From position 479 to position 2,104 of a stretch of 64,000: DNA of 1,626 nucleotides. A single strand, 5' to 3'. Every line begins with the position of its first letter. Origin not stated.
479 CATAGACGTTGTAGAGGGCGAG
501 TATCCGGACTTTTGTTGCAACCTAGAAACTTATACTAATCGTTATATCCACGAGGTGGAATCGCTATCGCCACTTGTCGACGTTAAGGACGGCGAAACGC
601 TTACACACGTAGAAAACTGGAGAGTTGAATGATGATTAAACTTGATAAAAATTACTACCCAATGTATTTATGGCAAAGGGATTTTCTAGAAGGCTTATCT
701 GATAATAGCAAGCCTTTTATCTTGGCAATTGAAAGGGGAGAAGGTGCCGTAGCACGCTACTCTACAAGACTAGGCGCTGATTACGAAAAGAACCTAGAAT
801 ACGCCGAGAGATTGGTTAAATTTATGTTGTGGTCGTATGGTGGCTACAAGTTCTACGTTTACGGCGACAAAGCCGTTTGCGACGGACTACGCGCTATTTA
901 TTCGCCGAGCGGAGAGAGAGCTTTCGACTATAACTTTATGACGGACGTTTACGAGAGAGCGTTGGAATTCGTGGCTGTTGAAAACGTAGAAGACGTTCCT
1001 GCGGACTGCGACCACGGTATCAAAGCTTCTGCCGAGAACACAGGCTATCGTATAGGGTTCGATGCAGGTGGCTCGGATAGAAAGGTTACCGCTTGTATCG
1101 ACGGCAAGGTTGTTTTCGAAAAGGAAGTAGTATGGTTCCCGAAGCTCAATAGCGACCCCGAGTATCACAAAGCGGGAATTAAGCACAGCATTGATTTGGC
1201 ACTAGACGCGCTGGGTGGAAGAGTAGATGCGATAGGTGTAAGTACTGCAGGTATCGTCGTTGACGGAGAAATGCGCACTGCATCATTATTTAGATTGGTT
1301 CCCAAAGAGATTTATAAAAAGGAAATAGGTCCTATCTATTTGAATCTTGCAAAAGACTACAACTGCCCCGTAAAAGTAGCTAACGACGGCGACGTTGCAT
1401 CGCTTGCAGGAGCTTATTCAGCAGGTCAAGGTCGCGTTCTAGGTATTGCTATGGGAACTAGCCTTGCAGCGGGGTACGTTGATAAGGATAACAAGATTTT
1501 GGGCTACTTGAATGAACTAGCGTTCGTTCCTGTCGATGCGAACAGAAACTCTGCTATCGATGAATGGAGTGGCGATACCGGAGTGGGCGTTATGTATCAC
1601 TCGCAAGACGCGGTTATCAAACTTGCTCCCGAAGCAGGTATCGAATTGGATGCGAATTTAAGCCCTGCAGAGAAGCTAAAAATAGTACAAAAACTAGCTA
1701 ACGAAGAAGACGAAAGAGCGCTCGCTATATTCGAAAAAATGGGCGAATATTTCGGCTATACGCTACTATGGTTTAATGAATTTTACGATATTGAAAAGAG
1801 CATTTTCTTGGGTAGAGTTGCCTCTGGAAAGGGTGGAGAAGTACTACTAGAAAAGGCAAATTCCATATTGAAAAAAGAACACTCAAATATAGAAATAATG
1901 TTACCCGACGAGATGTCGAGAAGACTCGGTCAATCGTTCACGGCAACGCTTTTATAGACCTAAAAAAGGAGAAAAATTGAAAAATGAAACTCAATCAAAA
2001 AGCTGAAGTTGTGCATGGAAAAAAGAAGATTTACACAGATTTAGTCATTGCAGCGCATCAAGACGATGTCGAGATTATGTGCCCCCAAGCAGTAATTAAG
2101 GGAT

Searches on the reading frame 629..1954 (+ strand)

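Call 9: search_protein_families(library=pfam, proteins=[window:629-1954:+], max_evalue=0.01)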
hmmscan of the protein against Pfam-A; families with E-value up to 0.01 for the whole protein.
window:629-1954:+ (442 aa): 1 family
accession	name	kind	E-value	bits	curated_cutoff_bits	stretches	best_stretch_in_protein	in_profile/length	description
PF00480.26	ROK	-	9.1e-06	25.8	22.9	1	142-399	2-246/294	ROK family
